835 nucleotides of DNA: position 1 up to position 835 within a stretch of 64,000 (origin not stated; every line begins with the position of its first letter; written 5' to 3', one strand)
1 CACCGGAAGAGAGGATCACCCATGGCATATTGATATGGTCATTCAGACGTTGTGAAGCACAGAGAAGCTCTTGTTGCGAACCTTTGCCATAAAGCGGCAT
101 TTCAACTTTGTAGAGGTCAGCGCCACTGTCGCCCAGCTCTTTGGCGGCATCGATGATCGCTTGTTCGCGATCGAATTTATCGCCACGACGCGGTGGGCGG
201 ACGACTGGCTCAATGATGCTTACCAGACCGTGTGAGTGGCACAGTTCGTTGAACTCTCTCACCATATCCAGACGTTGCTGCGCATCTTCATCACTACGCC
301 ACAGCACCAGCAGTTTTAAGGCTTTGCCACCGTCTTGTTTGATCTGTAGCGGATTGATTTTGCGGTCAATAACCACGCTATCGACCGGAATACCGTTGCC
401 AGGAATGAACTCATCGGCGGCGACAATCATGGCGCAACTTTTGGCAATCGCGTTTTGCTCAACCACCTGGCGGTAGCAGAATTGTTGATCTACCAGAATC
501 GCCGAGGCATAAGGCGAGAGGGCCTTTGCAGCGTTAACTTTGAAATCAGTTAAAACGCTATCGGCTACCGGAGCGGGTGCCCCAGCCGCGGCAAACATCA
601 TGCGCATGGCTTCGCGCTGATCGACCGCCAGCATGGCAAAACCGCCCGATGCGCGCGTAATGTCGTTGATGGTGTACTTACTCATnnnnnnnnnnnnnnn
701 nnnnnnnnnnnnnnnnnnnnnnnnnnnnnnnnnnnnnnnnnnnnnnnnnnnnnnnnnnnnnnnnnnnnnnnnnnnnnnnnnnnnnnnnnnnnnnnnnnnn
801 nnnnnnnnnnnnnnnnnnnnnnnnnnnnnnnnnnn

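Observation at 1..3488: Partial sulfoquinovose (sulfoglycolysis) cluster at the window start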

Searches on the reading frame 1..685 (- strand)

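Call 6: search_solved_structures(query=window:1-685:-, show_alignments=1)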
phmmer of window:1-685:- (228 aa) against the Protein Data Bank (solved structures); distinct sequences matched with E-value up to 0.001: 8.
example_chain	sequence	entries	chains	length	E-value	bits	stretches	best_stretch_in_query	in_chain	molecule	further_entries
7ag1_Z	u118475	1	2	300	2e-148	495.1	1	1-228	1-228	Sulfofructosephosphate aldolase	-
7ag7_A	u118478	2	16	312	6.8e-130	434.5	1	1-228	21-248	Sulfofructosephosphate aldolase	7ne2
1to3_A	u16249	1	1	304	1e-129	434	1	2-228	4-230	Putative aldolase yihT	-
8tnf_A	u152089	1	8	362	1.2e-08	38.3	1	12-200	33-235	DUF2090 domain-containing protein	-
3kao_A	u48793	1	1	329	3.1e-05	27.2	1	6-137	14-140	Tagatose 1,6-diphosphate aldolase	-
3myp_A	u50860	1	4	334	3.2e-05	27.1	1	6-137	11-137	Tagatose 1,6-diphosphate aldolase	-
3iv3_A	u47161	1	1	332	9.6e-05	25.6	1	8-140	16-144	Tagatose 1,6-diphosphate aldolase 2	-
3myo_A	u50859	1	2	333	0.00053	23.1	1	14-140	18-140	Tagatose 1,6-diphosphate aldolase 1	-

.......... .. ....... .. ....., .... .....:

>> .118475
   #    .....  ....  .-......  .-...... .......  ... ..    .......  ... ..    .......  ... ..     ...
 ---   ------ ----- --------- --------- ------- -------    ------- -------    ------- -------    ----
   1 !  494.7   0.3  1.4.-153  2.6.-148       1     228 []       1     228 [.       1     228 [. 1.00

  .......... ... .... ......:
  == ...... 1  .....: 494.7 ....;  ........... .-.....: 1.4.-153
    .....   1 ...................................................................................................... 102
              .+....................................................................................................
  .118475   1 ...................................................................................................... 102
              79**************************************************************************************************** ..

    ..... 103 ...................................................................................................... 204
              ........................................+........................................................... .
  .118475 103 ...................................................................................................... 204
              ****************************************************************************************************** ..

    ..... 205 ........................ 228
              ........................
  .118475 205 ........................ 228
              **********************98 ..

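Call 11: search_protein_families(library=ncbifam, proteins=[window:1-685:-])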
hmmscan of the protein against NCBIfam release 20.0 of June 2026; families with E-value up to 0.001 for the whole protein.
window:1-685:- (228 aa): 4 families
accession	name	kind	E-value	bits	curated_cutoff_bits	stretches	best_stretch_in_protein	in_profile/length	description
NF009498.0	PRK12858.1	subfamily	4.4e-26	91.6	184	1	5-228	11-252/342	tagatose 1,6-diphosphate aldolase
NF009065.0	PRK12399.1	subfamily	1.1e-09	37.8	458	1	7-136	12-137/326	tagatose 1,6-diphosphate aldolase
NF003180.0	PRK04161.1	subfamily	1.8e-09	37.2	519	1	7-136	13-138/330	tagatose 1,6-diphosphate aldolase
TIGR01232.1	lacD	equivalog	2.7e-06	26.8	432.2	1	6-133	10-133/325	tagatose-bisphosphate aldolase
